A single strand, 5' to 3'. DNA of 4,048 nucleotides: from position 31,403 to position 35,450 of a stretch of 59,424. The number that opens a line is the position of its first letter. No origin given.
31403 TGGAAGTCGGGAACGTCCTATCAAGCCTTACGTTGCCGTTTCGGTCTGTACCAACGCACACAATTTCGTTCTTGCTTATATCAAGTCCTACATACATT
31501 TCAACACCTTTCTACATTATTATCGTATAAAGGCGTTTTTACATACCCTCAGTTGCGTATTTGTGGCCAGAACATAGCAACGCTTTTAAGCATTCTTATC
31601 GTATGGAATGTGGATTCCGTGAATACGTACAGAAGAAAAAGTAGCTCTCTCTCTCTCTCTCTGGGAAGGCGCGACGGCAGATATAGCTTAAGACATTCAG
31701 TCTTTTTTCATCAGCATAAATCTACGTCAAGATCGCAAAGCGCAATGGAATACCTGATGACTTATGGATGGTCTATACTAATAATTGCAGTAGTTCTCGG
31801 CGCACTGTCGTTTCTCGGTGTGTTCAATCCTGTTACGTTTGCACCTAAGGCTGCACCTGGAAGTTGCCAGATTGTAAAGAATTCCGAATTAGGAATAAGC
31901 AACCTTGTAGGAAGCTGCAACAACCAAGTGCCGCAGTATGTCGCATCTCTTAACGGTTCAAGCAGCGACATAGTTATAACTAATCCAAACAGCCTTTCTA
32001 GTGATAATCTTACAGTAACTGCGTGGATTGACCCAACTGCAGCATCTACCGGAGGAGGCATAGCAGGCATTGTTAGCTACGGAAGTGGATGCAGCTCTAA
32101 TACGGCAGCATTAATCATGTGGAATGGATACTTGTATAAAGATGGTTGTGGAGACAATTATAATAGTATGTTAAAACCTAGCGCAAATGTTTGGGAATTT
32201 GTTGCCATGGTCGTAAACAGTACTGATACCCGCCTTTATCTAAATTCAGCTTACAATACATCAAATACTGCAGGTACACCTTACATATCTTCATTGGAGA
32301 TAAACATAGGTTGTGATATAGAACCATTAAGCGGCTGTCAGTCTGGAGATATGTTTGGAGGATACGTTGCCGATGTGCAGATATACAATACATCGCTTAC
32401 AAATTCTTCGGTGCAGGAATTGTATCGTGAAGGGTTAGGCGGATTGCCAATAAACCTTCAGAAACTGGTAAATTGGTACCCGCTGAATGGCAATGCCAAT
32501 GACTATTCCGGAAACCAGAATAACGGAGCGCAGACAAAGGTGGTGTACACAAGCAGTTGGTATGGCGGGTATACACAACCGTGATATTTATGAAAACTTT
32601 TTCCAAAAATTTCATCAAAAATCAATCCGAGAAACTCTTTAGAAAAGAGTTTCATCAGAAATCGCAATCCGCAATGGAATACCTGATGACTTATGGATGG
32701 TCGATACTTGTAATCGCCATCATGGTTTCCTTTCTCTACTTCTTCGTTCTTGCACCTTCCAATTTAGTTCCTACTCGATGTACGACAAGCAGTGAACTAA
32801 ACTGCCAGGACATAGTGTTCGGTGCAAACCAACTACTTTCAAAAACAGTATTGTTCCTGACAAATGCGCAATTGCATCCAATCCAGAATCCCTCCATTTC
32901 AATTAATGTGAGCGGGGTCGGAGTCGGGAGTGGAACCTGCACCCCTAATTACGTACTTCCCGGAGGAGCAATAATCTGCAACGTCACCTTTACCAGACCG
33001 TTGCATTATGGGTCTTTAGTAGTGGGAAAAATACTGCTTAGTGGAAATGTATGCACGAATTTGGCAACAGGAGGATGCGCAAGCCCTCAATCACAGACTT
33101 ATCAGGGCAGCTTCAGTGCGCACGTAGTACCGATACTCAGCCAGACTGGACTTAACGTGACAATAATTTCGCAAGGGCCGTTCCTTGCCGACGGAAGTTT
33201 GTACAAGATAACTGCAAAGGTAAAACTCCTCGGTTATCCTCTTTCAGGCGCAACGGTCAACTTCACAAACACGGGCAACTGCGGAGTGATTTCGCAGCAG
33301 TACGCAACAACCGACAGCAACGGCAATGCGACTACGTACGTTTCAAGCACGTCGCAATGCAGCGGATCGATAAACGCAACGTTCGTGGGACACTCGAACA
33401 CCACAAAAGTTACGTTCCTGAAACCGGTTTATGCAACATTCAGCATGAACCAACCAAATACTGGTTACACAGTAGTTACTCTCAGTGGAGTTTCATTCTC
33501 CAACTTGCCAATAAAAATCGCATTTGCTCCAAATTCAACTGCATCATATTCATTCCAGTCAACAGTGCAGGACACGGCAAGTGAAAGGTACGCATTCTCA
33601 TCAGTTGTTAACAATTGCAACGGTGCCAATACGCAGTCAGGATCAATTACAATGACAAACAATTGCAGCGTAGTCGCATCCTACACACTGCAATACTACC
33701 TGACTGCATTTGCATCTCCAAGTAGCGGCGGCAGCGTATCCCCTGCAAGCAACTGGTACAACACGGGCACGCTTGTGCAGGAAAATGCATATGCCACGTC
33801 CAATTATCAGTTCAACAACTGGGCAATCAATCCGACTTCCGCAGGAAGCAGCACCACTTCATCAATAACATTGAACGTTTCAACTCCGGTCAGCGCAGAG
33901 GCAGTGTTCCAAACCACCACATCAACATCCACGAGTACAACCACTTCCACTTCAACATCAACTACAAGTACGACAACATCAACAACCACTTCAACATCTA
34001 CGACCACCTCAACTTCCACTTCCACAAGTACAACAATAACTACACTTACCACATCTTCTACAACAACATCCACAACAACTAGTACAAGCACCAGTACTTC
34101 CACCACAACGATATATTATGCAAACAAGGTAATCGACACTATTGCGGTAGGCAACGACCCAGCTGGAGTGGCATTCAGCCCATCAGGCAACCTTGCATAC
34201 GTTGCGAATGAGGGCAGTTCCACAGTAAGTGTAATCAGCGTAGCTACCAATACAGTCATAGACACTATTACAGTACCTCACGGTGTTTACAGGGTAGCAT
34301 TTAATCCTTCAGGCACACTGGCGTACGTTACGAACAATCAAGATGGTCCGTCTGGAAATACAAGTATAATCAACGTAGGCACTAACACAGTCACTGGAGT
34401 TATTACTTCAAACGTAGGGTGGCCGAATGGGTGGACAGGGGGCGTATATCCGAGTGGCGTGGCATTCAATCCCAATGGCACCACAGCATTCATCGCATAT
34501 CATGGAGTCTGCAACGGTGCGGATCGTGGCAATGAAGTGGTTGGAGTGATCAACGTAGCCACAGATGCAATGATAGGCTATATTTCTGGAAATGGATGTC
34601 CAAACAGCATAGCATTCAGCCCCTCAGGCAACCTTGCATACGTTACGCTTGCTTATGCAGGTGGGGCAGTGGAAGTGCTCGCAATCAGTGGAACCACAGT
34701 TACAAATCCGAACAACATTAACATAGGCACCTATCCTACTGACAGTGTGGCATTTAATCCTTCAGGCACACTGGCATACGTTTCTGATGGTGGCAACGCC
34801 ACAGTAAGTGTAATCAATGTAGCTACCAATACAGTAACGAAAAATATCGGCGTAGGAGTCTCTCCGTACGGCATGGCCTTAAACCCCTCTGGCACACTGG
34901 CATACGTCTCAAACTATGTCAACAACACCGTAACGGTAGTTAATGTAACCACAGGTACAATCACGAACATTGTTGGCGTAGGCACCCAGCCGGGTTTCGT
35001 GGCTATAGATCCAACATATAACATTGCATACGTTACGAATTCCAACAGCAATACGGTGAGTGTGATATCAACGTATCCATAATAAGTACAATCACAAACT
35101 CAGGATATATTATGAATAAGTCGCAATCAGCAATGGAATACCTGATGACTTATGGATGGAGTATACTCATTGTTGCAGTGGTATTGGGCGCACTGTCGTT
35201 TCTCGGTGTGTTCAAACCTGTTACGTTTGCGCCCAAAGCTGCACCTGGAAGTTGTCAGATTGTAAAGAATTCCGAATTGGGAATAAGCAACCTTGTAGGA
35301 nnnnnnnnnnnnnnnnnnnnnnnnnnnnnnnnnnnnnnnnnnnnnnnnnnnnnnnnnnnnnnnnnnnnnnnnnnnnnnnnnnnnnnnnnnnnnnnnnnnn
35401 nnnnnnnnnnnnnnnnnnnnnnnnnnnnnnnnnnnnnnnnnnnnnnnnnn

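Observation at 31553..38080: Accessory operon of five surface proteins: three LamG pilin-like proteins, a giant YVTN adhesin and a spherulin-4/GH135-like enzyme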

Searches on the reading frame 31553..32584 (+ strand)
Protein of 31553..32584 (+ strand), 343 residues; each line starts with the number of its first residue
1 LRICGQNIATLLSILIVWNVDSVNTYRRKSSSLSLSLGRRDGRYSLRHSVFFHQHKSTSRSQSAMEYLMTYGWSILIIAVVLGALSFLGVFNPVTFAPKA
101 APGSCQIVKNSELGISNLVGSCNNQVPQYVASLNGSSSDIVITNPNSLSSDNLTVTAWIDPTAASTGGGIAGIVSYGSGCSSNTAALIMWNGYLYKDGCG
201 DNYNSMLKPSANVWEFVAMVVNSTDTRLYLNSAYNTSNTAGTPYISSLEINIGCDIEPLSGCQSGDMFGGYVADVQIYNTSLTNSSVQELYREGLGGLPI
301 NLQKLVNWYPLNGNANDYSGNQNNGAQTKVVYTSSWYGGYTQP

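Call 3: search_protein_families(library=pfam, proteins=[window:31553-32584:+], max_evalue=0.1)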
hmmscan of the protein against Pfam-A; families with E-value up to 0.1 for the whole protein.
window:31553-32584:+ (343 aa): 2 families
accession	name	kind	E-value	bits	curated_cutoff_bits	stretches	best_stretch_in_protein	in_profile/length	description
PF13385.13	Laminin_G_3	-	1.8e-15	57.8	27.6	1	135-288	2-151/151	Concanavalin A-like lectin/glucanases superfamily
PF13273.12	DUF4064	-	0.033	14.8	32.1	1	8-91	18-79/102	Protein of unknown function (DUF4064)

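Call 4: search_protein_families(library=ncbifam, proteins=[window:31553-32584:+], max_evalue=0.1)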
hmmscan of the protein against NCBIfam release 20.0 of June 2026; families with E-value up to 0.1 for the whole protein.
window:31553-32584:+ (343 aa): 1 family
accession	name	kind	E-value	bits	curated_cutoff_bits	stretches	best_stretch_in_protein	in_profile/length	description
NF052521.1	TafC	equivalog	0.00024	20.4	410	1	211-297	281-366/373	TafC family fimbrial protein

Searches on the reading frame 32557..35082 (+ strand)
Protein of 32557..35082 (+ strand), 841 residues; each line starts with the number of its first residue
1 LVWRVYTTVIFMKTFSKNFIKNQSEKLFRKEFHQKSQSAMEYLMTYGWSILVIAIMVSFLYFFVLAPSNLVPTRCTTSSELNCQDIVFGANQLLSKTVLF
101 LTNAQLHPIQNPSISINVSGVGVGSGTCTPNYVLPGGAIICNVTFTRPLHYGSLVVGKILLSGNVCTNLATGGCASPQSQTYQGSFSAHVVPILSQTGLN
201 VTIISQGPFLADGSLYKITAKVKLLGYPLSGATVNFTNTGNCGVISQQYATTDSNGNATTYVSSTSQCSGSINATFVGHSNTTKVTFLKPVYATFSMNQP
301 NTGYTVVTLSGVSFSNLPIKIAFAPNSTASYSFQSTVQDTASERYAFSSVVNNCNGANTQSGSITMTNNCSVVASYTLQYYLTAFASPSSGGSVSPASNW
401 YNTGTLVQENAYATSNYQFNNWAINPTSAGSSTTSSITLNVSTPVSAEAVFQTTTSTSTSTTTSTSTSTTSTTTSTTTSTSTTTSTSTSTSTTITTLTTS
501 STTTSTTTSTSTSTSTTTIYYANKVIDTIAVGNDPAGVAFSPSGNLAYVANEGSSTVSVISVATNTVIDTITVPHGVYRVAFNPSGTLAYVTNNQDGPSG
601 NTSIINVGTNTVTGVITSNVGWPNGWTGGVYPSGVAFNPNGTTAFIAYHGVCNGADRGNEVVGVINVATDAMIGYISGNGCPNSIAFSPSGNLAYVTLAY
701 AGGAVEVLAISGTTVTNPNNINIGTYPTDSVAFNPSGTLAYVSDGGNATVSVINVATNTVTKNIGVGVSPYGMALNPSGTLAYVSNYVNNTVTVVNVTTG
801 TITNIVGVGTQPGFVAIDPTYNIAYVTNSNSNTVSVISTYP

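Call 3: search_protein_families(library=pfam, proteins=[window:32557-35082:+], max_evalue=0.1)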
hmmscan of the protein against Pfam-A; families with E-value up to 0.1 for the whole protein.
window:32557-35082:+ (841 aa): 5 families
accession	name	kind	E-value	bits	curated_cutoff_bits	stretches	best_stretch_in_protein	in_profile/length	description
PF25174.1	Beta-prop_THOC3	-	1.5e-11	44.2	305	2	459-595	14-150/272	THOC3 beta-propeller domain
PF01436.27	NHL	-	1.2e-05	25.5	20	0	533-559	2-27/28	NHL repeat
PF20010.5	Collagen_trimer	-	2e-05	25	23.8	0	734-751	17-34/49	Collagen trimerization domain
PF21783.3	YNCE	-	0.00053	19.8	27.1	1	782-837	42-97/339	YNCE-like beta-propeller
PF02239.22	Cytochrom_D1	-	0.013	14.6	25.5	0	691-801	4-110/368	Cytochrome D1 heme domain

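Call 4: search_protein_families(library=ncbifam, proteins=[window:32557-35082:+], max_evalue=0.1)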
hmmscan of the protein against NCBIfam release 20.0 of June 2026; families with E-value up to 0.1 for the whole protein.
window:32557-35082:+ (841 aa): 10 families
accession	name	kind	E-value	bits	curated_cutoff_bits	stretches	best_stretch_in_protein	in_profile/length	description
TIGR02276.1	beta_rpt_yvtn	repeat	2.9e-35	120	27.85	4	735-775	1-41/42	beta-propeller repeat protein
TIGR03866.1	PQQ_ABC_repeats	subfamily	1.5e-28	99.8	287.3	3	659-781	20-138/310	PQQ-dependent catabolism-associated beta-propeller protein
NF052340.1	hydrazine_beta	equivalog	2.6e-16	59.6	560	3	679-797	32-148/372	hydrazine synthase subunit beta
NF052460.1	L-NosZ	equivalog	2.3e-13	49.5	700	2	655-835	60-241/480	clade III lactonase-type nitrous-oxide reductase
NF052280.1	7_blade_YncE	equivalog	3e-13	49.3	400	3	538-619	221-298/338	7-bladed beta-propeller protein YncE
NF052342.1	hydrazine_BC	exception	5.9e-11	41.2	1250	2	513-697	61-233/690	hydrazine synthase subunit beta-gamma fusion subunit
NF038117.1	choice_anch_I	subfamily_domain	9.7e-07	28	300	1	766-810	173-217/458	choice-of-anchor I family protein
NF048007.1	MmpL3Stblzr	equivalog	1.3e-06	27.8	600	2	747-828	247-326/366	MmpL3/TtfA transport complex stabilizer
NF008258.1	PRK11028.1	equivalog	0.00038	19.7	370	0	526-564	170-207/330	6-phosphogluconolactonase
NF050136.1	PGL_lacton_Staph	exception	0.0092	15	500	0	529-563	185-219/341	6-phosphogluconolactonase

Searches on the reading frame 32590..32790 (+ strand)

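Call 49: search_protein_families(library=pfam, proteins=[window:32590-32790:+], max_evalue=10)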
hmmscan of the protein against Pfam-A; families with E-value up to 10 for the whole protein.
window:32590-32790:+ (67 aa): 5 families
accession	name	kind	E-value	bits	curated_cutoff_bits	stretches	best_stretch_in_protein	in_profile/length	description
PF06024.17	Orf78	-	0.042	14.6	29.4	1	11-55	43-87/101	Orf78 (ac78)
PF16214.10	AC_N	-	0.048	13.3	30.9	1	5-48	175-216/415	Adenylyl cyclase N-terminal extracellular and transmembrane region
PF25601.1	AAA_lid_14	-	0.083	13.2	27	1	6-37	12-42/87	AAA+ ATPase lid domain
PF06936.16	Selenoprotein_S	-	0.084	13.2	29.8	1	11-50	12-51/192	Selenoprotein S (SelS)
PF20990.2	DUF2207_C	-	0.096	12.8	33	1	10-56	120-162/247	Predicted membrane protein (DUF2207) C-terminal domain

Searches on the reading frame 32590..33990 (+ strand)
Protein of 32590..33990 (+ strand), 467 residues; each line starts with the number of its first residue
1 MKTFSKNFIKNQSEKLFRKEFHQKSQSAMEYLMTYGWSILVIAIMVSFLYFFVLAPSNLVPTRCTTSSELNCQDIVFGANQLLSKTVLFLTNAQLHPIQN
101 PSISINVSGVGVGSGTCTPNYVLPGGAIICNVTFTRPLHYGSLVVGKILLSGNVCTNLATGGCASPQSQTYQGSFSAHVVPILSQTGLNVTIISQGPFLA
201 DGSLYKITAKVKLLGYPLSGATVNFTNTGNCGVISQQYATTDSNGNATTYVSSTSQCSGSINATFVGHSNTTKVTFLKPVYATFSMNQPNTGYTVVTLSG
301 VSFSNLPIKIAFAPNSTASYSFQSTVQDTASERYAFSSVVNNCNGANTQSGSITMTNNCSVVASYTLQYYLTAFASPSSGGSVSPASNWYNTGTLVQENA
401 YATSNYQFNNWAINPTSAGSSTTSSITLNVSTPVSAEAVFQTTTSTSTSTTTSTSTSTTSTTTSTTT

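Call 49: search_protein_families(library=pfam, proteins=[window:32770-33900:+], max_evalue=10)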
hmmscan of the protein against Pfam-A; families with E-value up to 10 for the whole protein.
window:32770-33900:+ (377 aa): 3 families
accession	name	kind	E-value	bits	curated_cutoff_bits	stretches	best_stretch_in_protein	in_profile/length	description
PF02369.22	Big_1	-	6.5e-10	39.4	34.9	1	138-216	11-92/93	Bacterial Ig-like domain (group 1)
PF18998.6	Flg_new_2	-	8.4e-05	22.9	23.6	2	315-372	5-61/73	Divergent InlB B-repeat domain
PF10670.15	DUF4198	-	0.098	13.2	34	1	146-188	148-192/209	Domain of unknown function (DUF4198)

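Call 54: find_homologous_proteins(query=window:32590-33990:+, max_evalue=0.001)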
Query window:32590-33990:+ (467 aa): 83 proteins with E <= 0.001 among 8000 candidates.
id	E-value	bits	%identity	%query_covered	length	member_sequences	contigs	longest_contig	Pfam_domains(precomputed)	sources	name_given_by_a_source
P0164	1.7e-225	767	81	90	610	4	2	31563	PF02369.23,PF18998.7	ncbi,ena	-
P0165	6.6e-173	593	82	70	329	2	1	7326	PF02369.23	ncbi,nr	ncbi:MAG: Ig-like domain-containing protein, partial [Candidatus Marsarchaeota archaeon]|nr:Ig-like 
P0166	2.8e-103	364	46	86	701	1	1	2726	PF02369.23,PF13927.13,PF18998.7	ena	-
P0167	8.7e-93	330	44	82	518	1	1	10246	PF02369.23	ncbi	ncbi:MAG: Ig-like domain-containing protein, partial [Candidatus Micrarchaeia archaeon]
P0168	9.9e-90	319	41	90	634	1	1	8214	PF02369.23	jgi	-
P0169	1.9e-88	315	42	93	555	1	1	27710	PF02369.23,PF18998.7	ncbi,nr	ncbi:MAG: hypothetical protein KGH71_03300, partial [Candidatus Micrarchaeota archaeon]|nr:hypotheti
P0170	4.5e-85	304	38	91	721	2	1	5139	PF02369.23,PF24684.2,PF01436.28,PF06739.18,PF08450.19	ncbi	ncbi:MAG: hypothetical protein QW759_01385 [Candidatus Micrarchaeaceae archaeon]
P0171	2.0e-84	302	41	93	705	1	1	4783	PF21722.5,PF02369.23,PF18998.7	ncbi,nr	ncbi:MAG: Ig-like domain-containing protein [Candidatus Micrarchaeota archaeon]|nr:Ig-like domain-co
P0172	2.2e-83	299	40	87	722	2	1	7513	PF02369.23,PF18998.7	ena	-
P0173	4.1e-83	298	40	89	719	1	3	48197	PF02369.23,PF18998.7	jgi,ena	-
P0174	5.3e-80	287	39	89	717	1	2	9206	PF02369.23,PF18998.7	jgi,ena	-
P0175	6.4e-80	287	38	92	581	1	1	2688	PF02369.23,PF18998.7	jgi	jgi:hypothetical protein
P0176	9.6e-80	287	40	89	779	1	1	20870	PF02369.23,PF18998.7,PF01344.32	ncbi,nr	ncbi:MAG: hypothetical protein KGH53_03025 [Candidatus Micrarchaeota archaeon]|nr:hypothetical prote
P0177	1.6e-79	286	41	89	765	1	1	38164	PF24681.2,PF02369.23,PF18998.7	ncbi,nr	ncbi:MAG: hypothetical protein KGH53_02210 [Candidatus Micrarchaeota archaeon]|nr:hypothetical prote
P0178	3.3e-79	285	42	83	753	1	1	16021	PF18998.7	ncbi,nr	ncbi:MAG: hypothetical protein KGH71_03885 [Candidatus Micrarchaeota archaeon]|nr:hypothetical prote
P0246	9.8e-4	36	44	13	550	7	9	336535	PF10102.15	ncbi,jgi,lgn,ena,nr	ncbi:MAG: hypothetical protein BK997_04995 [Candidatus Micrarchaeum sp. ARMAN-1]|jgi:hypothetical pr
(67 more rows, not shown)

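Call 56: find_encoding_contigs(protein=P0164, flank=10000, max_places=2)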
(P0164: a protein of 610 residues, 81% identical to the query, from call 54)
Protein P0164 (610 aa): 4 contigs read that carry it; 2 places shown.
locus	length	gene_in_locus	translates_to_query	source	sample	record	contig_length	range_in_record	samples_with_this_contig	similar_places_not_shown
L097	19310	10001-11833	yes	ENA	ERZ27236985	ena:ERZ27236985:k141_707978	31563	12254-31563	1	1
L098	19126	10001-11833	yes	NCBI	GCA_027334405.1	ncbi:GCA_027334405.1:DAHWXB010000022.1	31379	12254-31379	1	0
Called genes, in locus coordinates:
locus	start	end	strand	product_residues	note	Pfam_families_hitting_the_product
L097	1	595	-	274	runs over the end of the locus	-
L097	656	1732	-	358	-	-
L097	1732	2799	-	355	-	-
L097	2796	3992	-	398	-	-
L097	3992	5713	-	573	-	-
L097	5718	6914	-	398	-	-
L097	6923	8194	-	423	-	-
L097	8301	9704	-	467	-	-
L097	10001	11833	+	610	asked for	PF02369:Big_1, PF18998:Flg_new_2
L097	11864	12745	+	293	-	-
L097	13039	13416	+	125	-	-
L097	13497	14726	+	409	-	PF12323:HTH_OrfB_IS605 (weak), PF01385:OrfB_IS605, PF07282:Cas12f1-like_TNB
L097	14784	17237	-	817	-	-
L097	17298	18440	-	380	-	PF13439:Glyco_transf_4, PF20706:GT4-conflict, PF00534:Glycos_transf_1, PF13692:Glyco_trans_1_4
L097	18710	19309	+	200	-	?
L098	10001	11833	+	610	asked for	PF02369:Big_1, PF18998:Flg_new_2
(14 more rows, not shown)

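Call 71: find_encoding_contigs(protein=P0246, flank=10000, max_places=2)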
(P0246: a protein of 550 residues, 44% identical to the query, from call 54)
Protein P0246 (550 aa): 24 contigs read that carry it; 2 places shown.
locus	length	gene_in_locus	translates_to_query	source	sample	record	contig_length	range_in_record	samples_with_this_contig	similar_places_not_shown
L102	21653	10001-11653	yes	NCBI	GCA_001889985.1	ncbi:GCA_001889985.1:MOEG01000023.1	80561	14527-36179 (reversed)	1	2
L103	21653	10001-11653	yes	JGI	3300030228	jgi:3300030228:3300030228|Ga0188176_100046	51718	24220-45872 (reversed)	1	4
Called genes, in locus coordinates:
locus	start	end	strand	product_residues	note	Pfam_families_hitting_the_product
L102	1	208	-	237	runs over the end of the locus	-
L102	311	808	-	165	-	PF04312:DUF460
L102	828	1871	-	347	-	-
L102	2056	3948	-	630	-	PF03485:Arg_tRNA_synt_N, PF00750:tRNA-synt_1d, PF05746:DALR_1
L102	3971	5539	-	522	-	PF03853:YjeF_N, PF01256:Carb_kinase, PF02110:HK (weak), PF08543:Phos_pyr_kin (weak)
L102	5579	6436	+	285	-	-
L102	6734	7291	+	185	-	-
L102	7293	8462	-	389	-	PF01926:MMR_HSR1, PF02421:FeoB_N, PF08438:YGR210-like_G4, PF02824:TGS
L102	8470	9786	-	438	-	PF00324:AA_permease, PF13520:AA_permease_2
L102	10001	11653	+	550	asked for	PF10102:DUF2341 (faint)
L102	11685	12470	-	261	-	PF05670:NFACT-R_1, PF18297:NFACT-R_2 (weak)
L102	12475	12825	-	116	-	-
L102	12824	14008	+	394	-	PF22025:ThiI_fer, PF02568:ThiI, PF06508:QueC (faint)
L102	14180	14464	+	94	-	-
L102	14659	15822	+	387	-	PF02355:SecD_SecF_C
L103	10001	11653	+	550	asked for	PF10102:DUF2341 (faint)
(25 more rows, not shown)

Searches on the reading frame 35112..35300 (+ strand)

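Call 49: search_protein_families(library=pfam, proteins=[window:35112-35300:+], max_evalue=10)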
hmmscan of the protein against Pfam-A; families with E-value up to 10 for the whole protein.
window:35112-35300:+ (63 aa): 2 families
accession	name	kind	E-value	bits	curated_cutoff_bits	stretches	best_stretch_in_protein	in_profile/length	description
PF13273.12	DUF4064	-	0.029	15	32.1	1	4-35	49-80/102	Protein of unknown function (DUF4064)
PF04987.19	PigN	-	0.035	13.3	25.4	1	7-31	2-26/456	Phosphatidylinositolglycan class N (PIG-N)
